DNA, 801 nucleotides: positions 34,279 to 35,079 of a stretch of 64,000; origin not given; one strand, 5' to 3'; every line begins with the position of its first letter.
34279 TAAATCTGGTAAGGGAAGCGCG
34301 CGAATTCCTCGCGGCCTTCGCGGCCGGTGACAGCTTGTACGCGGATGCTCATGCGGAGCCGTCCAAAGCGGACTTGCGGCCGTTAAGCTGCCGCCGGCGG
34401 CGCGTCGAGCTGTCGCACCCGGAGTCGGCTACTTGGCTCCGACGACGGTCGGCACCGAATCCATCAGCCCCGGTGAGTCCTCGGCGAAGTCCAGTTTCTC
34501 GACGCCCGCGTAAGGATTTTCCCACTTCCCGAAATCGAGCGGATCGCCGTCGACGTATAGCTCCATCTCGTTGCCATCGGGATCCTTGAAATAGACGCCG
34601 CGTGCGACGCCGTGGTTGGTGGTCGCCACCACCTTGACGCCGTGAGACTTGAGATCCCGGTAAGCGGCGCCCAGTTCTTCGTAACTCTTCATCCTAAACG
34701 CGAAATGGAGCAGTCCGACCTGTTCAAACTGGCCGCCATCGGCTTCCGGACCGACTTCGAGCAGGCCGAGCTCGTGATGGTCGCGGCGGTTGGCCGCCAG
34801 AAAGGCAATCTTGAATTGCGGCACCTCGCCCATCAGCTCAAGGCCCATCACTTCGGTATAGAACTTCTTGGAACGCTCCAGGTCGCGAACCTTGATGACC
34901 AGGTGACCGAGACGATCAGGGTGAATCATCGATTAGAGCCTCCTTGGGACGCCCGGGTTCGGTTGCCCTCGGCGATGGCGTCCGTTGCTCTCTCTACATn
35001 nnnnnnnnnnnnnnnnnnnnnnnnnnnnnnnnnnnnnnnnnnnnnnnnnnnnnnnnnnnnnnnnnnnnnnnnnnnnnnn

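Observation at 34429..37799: Bufferin-type RiPP locus: secreted Cys-rich DUF2282-like peptide plus DUF692 (MNIO) enzyme, divergent from an ECF sigma/anti-sigma pair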

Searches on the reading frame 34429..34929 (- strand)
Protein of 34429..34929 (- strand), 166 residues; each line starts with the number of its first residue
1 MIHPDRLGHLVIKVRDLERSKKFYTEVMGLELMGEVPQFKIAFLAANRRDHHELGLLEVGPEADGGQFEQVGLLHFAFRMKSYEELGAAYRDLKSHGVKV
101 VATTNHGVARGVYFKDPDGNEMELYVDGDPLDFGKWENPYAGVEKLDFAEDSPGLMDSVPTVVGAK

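Call 3: search_protein_families(library=pfam, proteins=[window:34429-34929:-], max_evalue=1)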
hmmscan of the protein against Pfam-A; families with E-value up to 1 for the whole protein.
window:34429-34929:- (166 aa): 8 families
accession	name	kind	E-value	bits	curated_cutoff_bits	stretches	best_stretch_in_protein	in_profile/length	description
PF00903.31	Glyoxalase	-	8.4e-22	78.3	20.6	1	6-124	1-121/121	Glyoxalase/Bleomycin resistance protein/Dioxygenase superfamily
PF13669.12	Glyoxalase_4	-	1.2e-07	32.5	27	1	9-109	2-102/109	Glyoxalase/Bleomycin resistance protein/Dioxygenase superfamily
PF22677.2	Ble-like_N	-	4.7e-07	29.9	24.5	1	8-39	3-33/41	Bleomycin resistance protein-like N-terminal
PF18029.7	Glyoxalase_6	-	1.5e-05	26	23.6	1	10-124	2-105/106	Glyoxalase-like domain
PF12681.13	Glyoxalase_2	-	0.0004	20.8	30.1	1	10-124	4-113/118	Glyoxalase-like domain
PF22247.2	Diox-like_N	-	0.0013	19.3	27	1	75-127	3-58/60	Catechol 2,3-dioxygenase-like N-terminal domain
PF13468.12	Glyoxalase_3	-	0.026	15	25.1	1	8-102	2-102/176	Glyoxalase-like domain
PF22632.2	BphC_D1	-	0.12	12.7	27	1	7-30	1-24/51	Dihydroxybiphenyl dioxygenase BphC D1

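Call 4: search_protein_families(library=ncbifam, proteins=[window:34429-34929:-], max_evalue=1)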
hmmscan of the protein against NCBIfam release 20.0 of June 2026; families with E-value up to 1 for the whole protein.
window:34429-34929:- (166 aa): 39 families (the best 25 are shown)
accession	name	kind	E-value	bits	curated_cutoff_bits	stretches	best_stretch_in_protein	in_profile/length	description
TIGR03211.1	catechol_2_3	equivalog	8.5e-16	58.1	320.2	1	6-128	4-119/303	catechol 2,3-dioxygenase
TIGR02295.1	HpaD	equivalog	1.8e-12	47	321.4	1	6-129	4-120/298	3,4-dihydroxyphenylacetate 2,3-dioxygenase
TIGR03213.1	23dbph12diox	equivalog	5.8e-11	42.4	366.45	2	7-103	143-237/287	biphenyl-2,3-diol 1,2-dioxygenase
NF050075.1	SMU1112c_YaeR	equivalog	1.2e-10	41.7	140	1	7-125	4-124/125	SMU1112c/YaeR family gloxylase I-like metalloprotein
NF000496.2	Fos_GSH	equivalog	1.6e-09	38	180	1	7-126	5-116/136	fosfomycin resistance glutathione transferase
TIGR00068.2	glyox_I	equivalog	2.2e-09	37.4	120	1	7-125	2-138/143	lactoylglutathione lyase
NF008551.0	PRK11478.1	equivalog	7.6e-09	36.1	148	1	5-125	5-127/129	VOC family protein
NF000221.4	FosA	exception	2.4e-08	34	250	1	7-128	5-118/137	FosA family fosfomycin resistance glutathione transferase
NF003152.0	PRK04101.1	equivalog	2.9e-07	30.9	171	1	7-125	5-117/139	metallothiol transferase FosB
NF051469.1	fosA13_fam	exception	8.2e-07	29.1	290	1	7-128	5-117/136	FosA13 family fosfomycin resistance glutathione transferase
NF033933.0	fosA8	exception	8.4e-07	29.3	300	1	7-143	5-134/138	FosA8 family fosfomycin resistance glutathione transferase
NF000125.1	498180014_fosA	hypoth_equivalog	1.2e-06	28.7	250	1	8-126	7-118/129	Fos family putative thiol transferase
NF032892.0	fosA7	exception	1.3e-06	28.5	305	1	7-129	5-119/140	FosA7 family fosfomycin resistance glutathione transferase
NF050074.1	glyox_I_GloA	exception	1.5e-06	28.4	165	1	8-124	3-119/121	lactoylglutathione lyase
NF000339.2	fos-Crono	exception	1.5e-06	28.3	275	1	7-127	4-113/134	FosA family fosfomycin resistance glutathione transferase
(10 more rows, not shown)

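Call 21: find_homologous_proteins(query=window:34429-34929:-, max_evalue=1e-10)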
Query window:34429-34929:- (166 aa): 747 proteins with E <= 1e-10 among 880 candidates; the best 120 are listed.
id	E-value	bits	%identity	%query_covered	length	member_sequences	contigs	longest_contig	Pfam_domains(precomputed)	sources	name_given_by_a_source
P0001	3.3e-102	358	95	100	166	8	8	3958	PF22677.3,PF13669.13,PF00903.32,PF18029.8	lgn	-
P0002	4.0e-95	335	89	100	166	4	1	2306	PF22677.3,PF13669.13,PF00903.32,PF18029.8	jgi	jgi:catechol 2,3-dioxygenase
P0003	1.1e-92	327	86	100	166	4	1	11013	PF22677.3,PF13669.13,PF00903.32,PF18029.8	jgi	jgi:catechol 2,3-dioxygenase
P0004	7.2e-91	321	87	100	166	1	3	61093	PF22677.3,PF13669.13,PF00903.32,PF18029.8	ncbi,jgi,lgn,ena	-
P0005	1.7e-87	310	82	100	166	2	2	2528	PF22677.3,PF13669.13,PF00903.32,PF18029.8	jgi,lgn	jgi:catechol 2,3-dioxygenase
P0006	4.3e-83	295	82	96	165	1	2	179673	PF22677.3,PF13669.13,PF00903.32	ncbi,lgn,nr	ncbi:MAG: VOC family protein [Candidatus Binataceae bacterium]|nr:VOC family protein [Candidatus Bin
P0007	2.1e-75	270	71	97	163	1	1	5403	PF22677.3,PF13669.13,PF00903.32,PF18029.8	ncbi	ncbi:MAG: VOC family protein [Candidatus Binataceae bacterium]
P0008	9.6e-69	249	67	96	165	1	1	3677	PF22677.3,PF13669.13,PF00903.32,PF18029.8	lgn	-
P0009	6.2e-68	246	69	99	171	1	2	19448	PF13669.13,PF00903.32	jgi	jgi:catechol 2,3-dioxygenase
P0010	3.0e-67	244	68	95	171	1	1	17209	PF13669.13,PF00903.32,PF18029.8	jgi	jgi:catechol 2,3-dioxygenase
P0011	5.3e-63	230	96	67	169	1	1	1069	PF22677.3,PF13669.13,PF00903.32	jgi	-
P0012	1.7e-60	222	62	96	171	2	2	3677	PF13669.13,PF00903.32,PF18029.8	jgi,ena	jgi:catechol 2,3-dioxygenase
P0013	2.8e-60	221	59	99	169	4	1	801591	PF22677.3,PF13669.13,PF00903.32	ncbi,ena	-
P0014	5.7e-60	220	61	99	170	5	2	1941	PF22677.3,PF13669.13,PF12681.14,PF00903.32,PF18029.8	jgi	jgi:catechol 2,3-dioxygenase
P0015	3.8e-59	218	59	95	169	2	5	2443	PF22677.3,PF13669.13,PF12681.14,PF00903.32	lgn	-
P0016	4.6e-58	214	58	95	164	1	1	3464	PF13669.13,PF12681.14,PF00903.32,PF18029.8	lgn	-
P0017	6.7e-58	214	58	96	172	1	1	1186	PF22677.3,PF13669.13,PF00903.32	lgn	-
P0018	8.9e-58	213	59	95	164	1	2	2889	PF13669.13,PF00903.32,PF18029.8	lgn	-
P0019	9.2e-58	213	57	100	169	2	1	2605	PF22677.3,PF13669.13,PF12681.14,PF00903.32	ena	-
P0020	1.7e-57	212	58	95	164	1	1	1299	PF22677.3,PF13669.13,PF12681.14,PF00903.32,PF18029.8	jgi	jgi:catechol 2,3-dioxygenase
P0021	2.3e-57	212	59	95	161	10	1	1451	PF22677.3,PF13669.13,PF12681.14,PF00903.32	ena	-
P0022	2.4e-57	212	58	95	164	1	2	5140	PF22677.3,PF13669.13,PF12681.14,PF00903.32,PF18029.8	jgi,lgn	jgi:catechol 2,3-dioxygenase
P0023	2.9e-57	211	57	95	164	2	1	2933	PF22677.3,PF13669.13,PF12681.14,PF00903.32,PF18029.8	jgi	jgi:catechol 2,3-dioxygenase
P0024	3.3e-57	211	57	99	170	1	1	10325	PF22677.3,PF13669.13,PF00903.32,PF18029.8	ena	-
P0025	5.0e-57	211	58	95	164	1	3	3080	PF22677.3,PF13669.13,PF12681.14,PF00903.32,PF18029.8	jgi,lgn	jgi:catechol 2,3-dioxygenase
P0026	9.1e-57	210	62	93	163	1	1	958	PF22677.3,PF13669.13,PF00903.32,PF18029.8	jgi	jgi:catechol 2,3-dioxygenase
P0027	1.4e-56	209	61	95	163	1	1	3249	PF22677.3,PF13669.13,PF00903.32,PF18029.8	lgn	-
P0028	1.4e-56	209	59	95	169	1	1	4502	PF13669.13,PF00903.32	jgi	jgi:catechol 2,3-dioxygenase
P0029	3.4e-56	208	58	95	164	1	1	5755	PF22677.3,PF13669.13,PF00903.32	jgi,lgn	jgi:catechol 2,3-dioxygenase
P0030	5.2e-56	207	59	96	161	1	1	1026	PF22677.3,PF13669.13,PF12681.14,PF00903.32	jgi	jgi:catechol 2,3-dioxygenase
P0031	5.3e-56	207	58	95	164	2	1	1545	PF22677.3,PF13669.13,PF12681.14,PF00903.32,PF18029.8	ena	-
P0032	5.8e-56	207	57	95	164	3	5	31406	PF22677.3,PF13669.13,PF00903.32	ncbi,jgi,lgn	ncbi:MAG: VOC family protein [Thermodesulfobacteriota bacterium]|jgi:catechol 2,3-dioxygenase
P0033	6.0e-56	207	55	96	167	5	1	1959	PF13669.13,PF00903.32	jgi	jgi:catechol 2,3-dioxygenase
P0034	8.8e-56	207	58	96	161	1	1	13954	PF22677.3,PF13669.13,PF00903.32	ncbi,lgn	ncbi:MAG: VOC family protein [Pseudomonadota bacterium]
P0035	9.2e-56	207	60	96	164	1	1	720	PF22677.3,PF13669.13,PF00903.32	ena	-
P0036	1.0e-55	206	61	95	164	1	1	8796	PF22677.3,PF13669.13,PF00903.32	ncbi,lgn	-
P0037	1.3e-55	206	57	95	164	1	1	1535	PF22677.3,PF13669.13,PF12681.14,PF00903.32,PF18029.8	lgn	-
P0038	1.7e-55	206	58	95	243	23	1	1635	PF22677.3,PF13669.13,PF00903.32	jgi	jgi:catechol 2,3-dioxygenase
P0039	2.7e-55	205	59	93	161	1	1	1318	PF22677.3,PF13669.13,PF00903.32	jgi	jgi:catechol 2,3-dioxygenase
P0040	3.0e-55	205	57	97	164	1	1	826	PF22677.3,PF13669.13,PF00903.32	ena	-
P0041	3.7e-55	205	56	96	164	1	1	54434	PF13669.13,PF00903.32,PF18029.8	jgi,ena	-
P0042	3.8e-55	205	57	95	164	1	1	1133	PF13669.13,PF00903.32,PF18029.8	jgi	-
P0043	9.7e-55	203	57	95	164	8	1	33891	PF22677.3,PF13669.13,PF12681.14,PF00903.32,PF18029.8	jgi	jgi:catechol 2,3-dioxygenase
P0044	1.2e-54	203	56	96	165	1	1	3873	PF22677.3,PF13669.13,PF12681.14,PF00903.32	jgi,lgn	jgi:catechol 2,3-dioxygenase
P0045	1.6e-54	203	56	96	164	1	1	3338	PF22677.3,PF13669.13,PF00903.32,PF18029.8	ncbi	-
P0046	2.2e-54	202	55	95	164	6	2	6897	PF22677.3,PF13669.13,PF12681.14,PF00903.32,PF18029.8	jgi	jgi:catechol 2,3-dioxygenase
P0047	2.7e-54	202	56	95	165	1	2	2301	PF22677.3,PF13669.13,PF12681.14,PF00903.32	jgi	jgi:catechol 2,3-dioxygenase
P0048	2.7e-54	202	56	98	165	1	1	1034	PF22677.3,PF13669.13,PF12681.14,PF00903.32,PF18029.8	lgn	-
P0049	3.1e-54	202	55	95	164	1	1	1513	PF22677.3,PF13669.13,PF12681.14,PF00903.32,PF18029.8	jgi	jgi:catechol 2,3-dioxygenase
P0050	3.4e-54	201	57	95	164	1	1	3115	PF22677.3,PF13669.13,PF12681.14,PF00903.32,PF18029.8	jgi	-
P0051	3.4e-54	201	60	96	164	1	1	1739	PF22677.3,PF13669.13,PF00903.32,PF18029.8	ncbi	-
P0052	3.6e-54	201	61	95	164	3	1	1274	PF22677.3,PF13669.13,PF00903.32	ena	-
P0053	4.2e-54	201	55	95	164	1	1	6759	PF22677.3,PF13669.13,PF12681.14,PF00903.32,PF18029.8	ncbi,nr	ncbi:MAG: VOC family protein [Deltaproteobacteria bacterium]|nr:VOC family protein [Deltaproteobacte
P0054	4.4e-54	201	56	95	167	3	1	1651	PF22677.3,PF13669.13,PF00903.32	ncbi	-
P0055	5.6e-54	201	57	96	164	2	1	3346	PF22677.3,PF13669.13,PF00903.32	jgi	jgi:catechol 2,3-dioxygenase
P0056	5.7e-54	201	55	96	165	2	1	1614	PF22677.3,PF13669.13,PF12681.14,PF00903.32,PF18029.8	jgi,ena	-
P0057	6.7e-54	200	59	96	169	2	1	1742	PF22677.3,PF00903.32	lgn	-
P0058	6.7e-54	200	56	95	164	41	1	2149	PF22677.3,PF13669.13,PF12681.14,PF00903.32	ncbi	-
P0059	7.2e-54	200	56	95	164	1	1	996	PF22677.3,PF13669.13,PF12681.14,PF00903.32,PF18029.8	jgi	jgi:catechol 2,3-dioxygenase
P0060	1.0e-53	200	56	95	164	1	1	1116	PF22677.3,PF13669.13,PF12681.14,PF00903.32,PF18029.8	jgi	-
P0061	1.1e-53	200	58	95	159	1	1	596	PF22677.3,PF13669.13,PF00903.32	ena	-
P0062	1.6e-53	199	54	95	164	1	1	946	PF22677.3,PF13669.13,PF12681.14,PF00903.32,PF18029.8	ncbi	-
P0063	2.0e-53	199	55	95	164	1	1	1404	PF22677.3,PF13669.13,PF12681.14,PF00903.32,PF18029.8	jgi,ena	-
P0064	2.1e-53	199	55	98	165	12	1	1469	PF22677.3,PF13669.13,PF12681.14,PF00903.32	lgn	-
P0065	2.2e-53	199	53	96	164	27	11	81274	PF22677.3,PF13669.13,PF00903.32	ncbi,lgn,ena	-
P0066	2.5e-53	199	55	96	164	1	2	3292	PF22677.3,PF13669.13,PF00903.32,PF18029.8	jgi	jgi:catechol 2,3-dioxygenase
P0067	4.0e-53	198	56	95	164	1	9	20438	PF22677.3,PF13669.13,PF00903.32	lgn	-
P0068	4.4e-53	198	58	92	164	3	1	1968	PF22677.3,PF13669.13,PF00903.32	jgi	-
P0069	4.5e-53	198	55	96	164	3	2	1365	PF22677.3,PF13669.13,PF00903.32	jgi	-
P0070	5.1e-53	198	54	95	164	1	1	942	PF22677.3,PF13669.13,PF00903.32,PF18029.8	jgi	jgi:catechol 2,3-dioxygenase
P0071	7.5e-53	197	54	95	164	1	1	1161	PF22677.3,PF13669.13,PF12681.14,PF00903.32,PF18029.8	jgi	-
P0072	7.6e-53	197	55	95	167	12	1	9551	PF22677.3,PF13669.13,PF12681.14,PF00903.32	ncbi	-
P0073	8.1e-53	197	53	96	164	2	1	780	PF22677.3,PF13669.13,PF12681.14,PF00903.32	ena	-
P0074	9.6e-53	197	56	96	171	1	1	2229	PF22677.3,PF00903.32,PF18029.8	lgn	-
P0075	1.1e-52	197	55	95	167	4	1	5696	PF22677.3,PF12681.14,PF00903.32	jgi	jgi:catechol 2,3-dioxygenase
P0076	1.3e-52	196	51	99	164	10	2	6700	PF22677.3,PF13669.13,PF12681.14,PF00903.32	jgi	jgi:catechol 2,3-dioxygenase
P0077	1.3e-52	196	53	98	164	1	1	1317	PF22677.3,PF13669.13,PF00903.32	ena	-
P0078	1.6e-52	196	56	92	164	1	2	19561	PF13669.13,PF00903.32,PF18029.8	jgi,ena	-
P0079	1.6e-52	196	58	96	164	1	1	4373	PF22677.3,PF13669.13,PF00903.32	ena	-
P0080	2.0e-52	196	56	95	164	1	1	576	PF22677.3,PF13669.13,PF00903.32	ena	-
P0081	2.1e-52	196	53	98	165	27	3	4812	PF22677.3,PF12681.14,PF00903.32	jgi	-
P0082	2.1e-52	196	58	95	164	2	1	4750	PF22677.3,PF13669.13,PF00903.32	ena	-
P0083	2.6e-52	195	54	95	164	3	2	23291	PF22677.3,PF13669.13,PF12681.14,PF00903.32,PF18029.8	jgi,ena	-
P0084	2.6e-52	195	61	89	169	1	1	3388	PF13669.13,PF00903.32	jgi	jgi:catechol 2,3-dioxygenase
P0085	3.8e-52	195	56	98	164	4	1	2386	PF22677.3,PF13669.13,PF00903.32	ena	-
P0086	4.2e-52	195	54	96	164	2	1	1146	PF22677.3,PF13669.13,PF00903.32,PF18029.8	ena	-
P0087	4.7e-52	194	54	96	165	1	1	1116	PF22677.3,PF13669.13,PF00903.32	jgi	jgi:catechol 2,3-dioxygenase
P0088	5.0e-52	194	54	95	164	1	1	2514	PF22677.3,PF13669.13,PF00903.32,PF18029.8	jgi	jgi:catechol 2,3-dioxygenase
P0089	5.2e-52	194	57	95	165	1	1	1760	PF22677.3,PF13669.13,PF00903.32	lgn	-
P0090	5.4e-52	194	56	95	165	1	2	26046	PF13669.13,PF12681.14,PF00903.32,PF18029.8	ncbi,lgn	ncbi:MAG: VOC family protein [Candidatus Binatia bacterium]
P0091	6.5e-52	194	53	96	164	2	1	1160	PF22677.3,PF13669.13,PF00903.32,PF18029.8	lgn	-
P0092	8.2e-52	194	55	95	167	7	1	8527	PF22677.3,PF13669.13,PF00903.32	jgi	-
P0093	9.4e-52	193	55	93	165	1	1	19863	PF22677.3,PF13669.13,PF00903.32,PF18029.8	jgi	jgi:catechol 2,3-dioxygenase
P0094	1.0e-51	193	56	96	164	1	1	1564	PF00903.32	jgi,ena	-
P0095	1.3e-51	193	54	95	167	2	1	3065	PF22677.3,PF13669.13,PF12681.14,PF00903.32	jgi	jgi:catechol 2,3-dioxygenase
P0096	1.5e-51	193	54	95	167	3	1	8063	PF22677.3,PF13669.13,PF12681.14,PF00903.32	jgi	jgi:catechol 2,3-dioxygenase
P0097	1.9e-51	192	52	96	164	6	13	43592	PF22677.3,PF13669.13,PF00903.32,PF18029.8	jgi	jgi:catechol 2,3-dioxygenase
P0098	2.0e-51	192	55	95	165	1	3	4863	PF22677.3,PF13669.13,PF12681.14,PF00903.32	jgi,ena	-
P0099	2.0e-51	192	56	95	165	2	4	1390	PF22677.3,PF13669.13,PF00903.32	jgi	jgi:catechol 2,3-dioxygenase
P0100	2.1e-51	192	52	96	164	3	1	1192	PF22677.3,PF13669.13,PF00903.32,PF18029.8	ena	-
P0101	2.2e-51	192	52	98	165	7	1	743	PF22677.3,PF00903.32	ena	-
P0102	2.5e-51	192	55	95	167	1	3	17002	PF22677.3,PF13669.13,PF00903.32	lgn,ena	-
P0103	3.2e-51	192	54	95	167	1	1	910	PF22677.3,PF13669.13,PF12681.14,PF00903.32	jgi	jgi:catechol 2,3-dioxygenase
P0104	3.3e-51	192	57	96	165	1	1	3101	PF13669.13,PF00903.32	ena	-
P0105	3.3e-51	192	53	95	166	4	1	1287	PF22677.3,PF13669.13,PF12681.14,PF00903.32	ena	-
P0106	3.4e-51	192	54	95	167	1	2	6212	PF22677.3,PF13669.13,PF12681.14,PF00903.32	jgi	jgi:catechol 2,3-dioxygenase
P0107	6.0e-51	191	53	98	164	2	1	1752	PF22677.3,PF13669.13,PF00903.32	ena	-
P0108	6.4e-51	191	54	100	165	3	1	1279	PF22677.3,PF13669.13,PF12681.14,PF00903.32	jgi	-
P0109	7.3e-51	191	56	95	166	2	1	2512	PF22677.3,PF13669.13,PF00903.32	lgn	-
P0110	8.5e-51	190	54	98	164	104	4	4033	PF22677.3,PF13669.13,PF00903.32,PF18029.8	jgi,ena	-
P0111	1.2e-50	190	51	98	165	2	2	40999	PF22677.3,PF13669.13,PF12681.14,PF00903.32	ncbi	ncbi:MAG: VOC family protein [Candidatus Binataceae bacterium]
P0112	1.6e-50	190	54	95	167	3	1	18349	PF22677.3,PF13669.13,PF12681.14,PF00903.32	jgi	jgi:catechol 2,3-dioxygenase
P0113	1.6e-50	189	53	96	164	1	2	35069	PF22677.3,PF13669.13,PF00903.32,PF18029.8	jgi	jgi:catechol 2,3-dioxygenase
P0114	2.3e-50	189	53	96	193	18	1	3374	PF22677.3,PF13669.13,PF00903.32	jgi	jgi:catechol 2,3-dioxygenase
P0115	3.0e-50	189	57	95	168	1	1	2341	PF22677.3,PF00903.32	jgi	-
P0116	4.7e-50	188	51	95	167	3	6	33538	PF22677.3,PF13669.13,PF12681.14,PF00903.32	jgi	jgi:catechol 2,3-dioxygenase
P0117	5.4e-50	188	54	93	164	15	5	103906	PF22677.3,PF13669.13,PF00903.32,PF18029.8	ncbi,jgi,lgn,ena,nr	ncbi:VOC family protein [bacterium]|jgi:catechol 2,3-dioxygenase|nr:VOC family protein [bacterium]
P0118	5.8e-50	188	56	92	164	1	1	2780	PF22677.3,PF13669.13,PF00903.32,PF18029.8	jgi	jgi:catechol 2,3-dioxygenase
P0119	6.2e-50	188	53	95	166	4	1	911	PF22677.3,PF12681.14,PF00903.32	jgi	jgi:catechol 2,3-dioxygenase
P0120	7.4e-50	187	54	93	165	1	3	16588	PF22677.3,PF13669.13,PF12681.14,PF00903.32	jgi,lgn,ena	jgi:catechol 2,3-dioxygenase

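Call 27: find_encoding_contigs(protein=P0004, flank=6000, max_places=3)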
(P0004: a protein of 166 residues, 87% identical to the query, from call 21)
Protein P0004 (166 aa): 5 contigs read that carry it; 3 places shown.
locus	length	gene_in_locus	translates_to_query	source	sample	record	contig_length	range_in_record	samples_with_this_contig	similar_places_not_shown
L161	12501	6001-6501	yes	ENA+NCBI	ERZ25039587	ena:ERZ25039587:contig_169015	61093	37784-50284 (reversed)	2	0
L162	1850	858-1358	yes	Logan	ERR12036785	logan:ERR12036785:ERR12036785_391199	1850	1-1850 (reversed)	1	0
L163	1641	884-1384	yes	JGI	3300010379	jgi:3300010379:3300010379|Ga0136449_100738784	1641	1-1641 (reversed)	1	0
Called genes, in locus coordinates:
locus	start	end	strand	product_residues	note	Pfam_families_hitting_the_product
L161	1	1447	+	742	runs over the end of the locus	PF18072:FGAR-AT_linker, PF00586:AIRS, PF02769:AIRS_C, PF00586:AIRS, PF02769:AIRS_C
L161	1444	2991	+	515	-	PF13230:GATase_4 (weak), PF13522:GATase_6, PF13537:GATase_7, PF00156:Pribosyltran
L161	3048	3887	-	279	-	PF13490:zf-HC2 (weak)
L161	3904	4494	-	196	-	PF04542:Sigma70_r2, PF08281:Sigma70_r4_2, PF04545:Sigma70_r4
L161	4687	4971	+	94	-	-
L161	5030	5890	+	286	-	PF05114:MbnB_TglH_ChrH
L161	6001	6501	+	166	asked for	PF00903:Glyoxalase, PF22677:Ble-like_N, PF13669:Glyoxalase_4 (weak), PF18029:Glyoxalase_6 (weak)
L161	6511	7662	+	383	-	PF00583:Acetyltransf_1 (faint)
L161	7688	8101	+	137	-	-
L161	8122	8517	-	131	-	PF13622:4HBT_3 (weak), PF03061:4HBT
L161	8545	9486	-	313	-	PF01557:FAA_hydrolase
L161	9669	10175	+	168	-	PF01250:Ribosomal_S6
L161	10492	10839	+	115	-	PF01084:Ribosomal_S18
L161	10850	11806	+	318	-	PF09991:DUF2232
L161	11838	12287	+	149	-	PF01281:Ribosomal_L9_N, PF03948:Ribosomal_L9_C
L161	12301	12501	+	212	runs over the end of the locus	PF02798:GST_N, PF13417:GST_N_3, PF22441:CLIC-like_N (weak), PF13409:GST_N_2, PF00043:GST_C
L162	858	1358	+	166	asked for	PF00903:Glyoxalase, PF22677:Ble-like_N, PF13669:Glyoxalase_4 (weak), PF18029:Glyoxalase_6 (weak)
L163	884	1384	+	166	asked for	PF00903:Glyoxalase, PF22677:Ble-like_N, PF13669:Glyoxalase_4 (weak), PF18029:Glyoxalase_6 (weak)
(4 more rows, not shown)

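Call 28: find_encoding_contigs(protein=P0006, flank=6000, max_places=3)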
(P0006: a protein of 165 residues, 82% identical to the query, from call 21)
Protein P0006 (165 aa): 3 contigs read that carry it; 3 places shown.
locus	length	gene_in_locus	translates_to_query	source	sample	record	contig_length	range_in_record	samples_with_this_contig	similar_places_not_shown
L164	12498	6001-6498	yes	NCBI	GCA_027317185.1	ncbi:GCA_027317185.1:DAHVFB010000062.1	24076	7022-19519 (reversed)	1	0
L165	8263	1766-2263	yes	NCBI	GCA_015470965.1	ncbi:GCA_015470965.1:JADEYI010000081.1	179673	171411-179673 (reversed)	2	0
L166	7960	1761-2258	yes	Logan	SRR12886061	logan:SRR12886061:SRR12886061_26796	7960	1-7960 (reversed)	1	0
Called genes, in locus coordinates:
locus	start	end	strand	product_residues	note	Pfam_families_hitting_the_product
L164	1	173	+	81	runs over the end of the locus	PF02700:PurS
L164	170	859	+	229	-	PF07685:GATase_3 (weak), PF13507:GATase_5, PF01965:DJ-1_PfpI (weak)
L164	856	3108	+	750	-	PF18072:FGAR-AT_linker, PF00586:AIRS, PF02769:AIRS_C, PF00586:AIRS, PF02769:AIRS_C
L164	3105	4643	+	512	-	PF13230:GATase_4 (weak), PF13522:GATase_6, PF13537:GATase_7, PF00156:Pribosyltran (weak)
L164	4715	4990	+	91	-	-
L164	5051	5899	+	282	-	PF05114:MbnB_TglH_ChrH, PF01261:AP_endonuc_2 (weak)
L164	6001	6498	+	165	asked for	PF00903:Glyoxalase, PF22677:Ble-like_N (weak), PF13669:Glyoxalase_4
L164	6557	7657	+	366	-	PF00583:Acetyltransf_1 (faint)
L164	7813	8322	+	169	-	PF01250:Ribosomal_S6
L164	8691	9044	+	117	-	PF01084:Ribosomal_S18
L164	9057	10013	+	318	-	PF09991:DUF2232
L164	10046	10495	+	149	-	PF01281:Ribosomal_L9_N, PF03948:Ribosomal_L9_C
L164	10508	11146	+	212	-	PF02798:GST_N, PF13417:GST_N_3, PF22441:CLIC-like_N (weak), PF13409:GST_N_2, PF00043:GST_C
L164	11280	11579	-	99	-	-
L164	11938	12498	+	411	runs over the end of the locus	PF00483:NTP_transferase, PF24894:Hexapep_GlmU, PF25247:LbH_GLGC (faint), PF25084:LbH_EIF2B (weak)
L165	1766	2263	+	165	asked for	PF00903:Glyoxalase, PF22677:Ble-like_N (weak), PF13669:Glyoxalase_4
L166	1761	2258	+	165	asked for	PF00903:Glyoxalase, PF22677:Ble-like_N (weak), PF13669:Glyoxalase_4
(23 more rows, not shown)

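Call 29: find_encoding_contigs(protein=P0007, flank=5000, max_places=2)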
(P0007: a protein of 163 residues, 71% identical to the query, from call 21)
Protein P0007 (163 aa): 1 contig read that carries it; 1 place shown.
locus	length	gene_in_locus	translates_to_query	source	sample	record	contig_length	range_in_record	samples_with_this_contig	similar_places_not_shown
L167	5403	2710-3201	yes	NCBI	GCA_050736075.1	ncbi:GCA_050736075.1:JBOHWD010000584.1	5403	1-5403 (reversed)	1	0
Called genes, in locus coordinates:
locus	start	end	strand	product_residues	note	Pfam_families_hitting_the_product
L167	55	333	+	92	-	-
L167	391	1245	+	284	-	PF05114:MbnB_TglH_ChrH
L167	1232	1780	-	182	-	PF07681:DoxX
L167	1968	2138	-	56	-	-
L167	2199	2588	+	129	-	PF00376:MerR, PF13411:MerR_1, PF09278:MerR-DNA-bind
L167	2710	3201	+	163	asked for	PF00903:Glyoxalase, PF22677:Ble-like_N (weak), PF13669:Glyoxalase_4, PF18029:Glyoxalase_6 (weak)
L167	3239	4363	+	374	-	-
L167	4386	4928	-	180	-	PF00903:Glyoxalase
